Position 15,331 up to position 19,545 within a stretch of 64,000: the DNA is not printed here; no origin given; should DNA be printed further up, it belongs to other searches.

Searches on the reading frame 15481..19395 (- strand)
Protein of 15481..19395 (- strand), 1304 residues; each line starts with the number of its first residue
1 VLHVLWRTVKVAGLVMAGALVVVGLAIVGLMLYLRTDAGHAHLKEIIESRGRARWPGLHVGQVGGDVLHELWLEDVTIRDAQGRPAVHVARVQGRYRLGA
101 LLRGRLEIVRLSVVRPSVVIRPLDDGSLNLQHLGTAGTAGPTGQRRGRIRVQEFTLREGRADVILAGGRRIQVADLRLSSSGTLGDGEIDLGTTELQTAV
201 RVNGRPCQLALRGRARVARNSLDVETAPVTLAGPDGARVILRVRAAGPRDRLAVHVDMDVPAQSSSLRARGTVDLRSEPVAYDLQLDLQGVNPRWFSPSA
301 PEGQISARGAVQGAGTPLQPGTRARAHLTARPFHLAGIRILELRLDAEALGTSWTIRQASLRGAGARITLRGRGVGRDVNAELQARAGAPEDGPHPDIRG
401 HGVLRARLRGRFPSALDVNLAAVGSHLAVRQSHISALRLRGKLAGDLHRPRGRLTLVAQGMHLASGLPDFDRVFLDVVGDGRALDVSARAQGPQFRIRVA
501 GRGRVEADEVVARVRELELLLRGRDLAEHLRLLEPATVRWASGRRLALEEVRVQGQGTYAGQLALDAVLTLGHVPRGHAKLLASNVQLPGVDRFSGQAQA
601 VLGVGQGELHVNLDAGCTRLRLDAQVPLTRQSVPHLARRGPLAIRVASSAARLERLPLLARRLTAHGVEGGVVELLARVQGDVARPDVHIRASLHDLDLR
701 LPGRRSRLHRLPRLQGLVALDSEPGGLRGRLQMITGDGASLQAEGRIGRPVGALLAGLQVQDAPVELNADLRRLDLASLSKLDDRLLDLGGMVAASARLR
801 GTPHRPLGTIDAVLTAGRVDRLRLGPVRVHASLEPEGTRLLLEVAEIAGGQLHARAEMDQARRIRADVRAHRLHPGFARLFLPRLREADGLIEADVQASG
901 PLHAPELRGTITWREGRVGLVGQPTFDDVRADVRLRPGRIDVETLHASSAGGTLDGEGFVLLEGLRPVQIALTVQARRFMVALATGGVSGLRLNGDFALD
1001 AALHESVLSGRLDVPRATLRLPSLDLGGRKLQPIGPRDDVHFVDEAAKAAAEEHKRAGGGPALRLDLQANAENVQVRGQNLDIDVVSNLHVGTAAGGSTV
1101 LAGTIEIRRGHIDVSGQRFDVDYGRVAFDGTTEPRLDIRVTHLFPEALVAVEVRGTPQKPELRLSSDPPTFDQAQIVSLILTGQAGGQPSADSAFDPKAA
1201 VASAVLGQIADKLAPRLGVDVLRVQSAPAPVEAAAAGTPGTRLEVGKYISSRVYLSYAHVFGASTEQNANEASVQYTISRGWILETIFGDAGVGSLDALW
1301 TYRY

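Call 59: search_protein_families(library=pfam, proteins=[window:15481-19395:-], max_evalue=0.001)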
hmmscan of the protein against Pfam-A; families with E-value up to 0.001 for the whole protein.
window:15481-19395:- (1304 aa): 2 families
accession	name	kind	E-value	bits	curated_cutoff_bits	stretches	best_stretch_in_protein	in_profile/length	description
PF04357.19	TamB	-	2.8e-51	175.4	22.4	1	945-1304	3-381/381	TamB, inner membrane protein subunit of TAM complex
PF05359.17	DUF748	-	1e-05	24.3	50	1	70-164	69-167/1037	Domain of Unknown Function (DUF748)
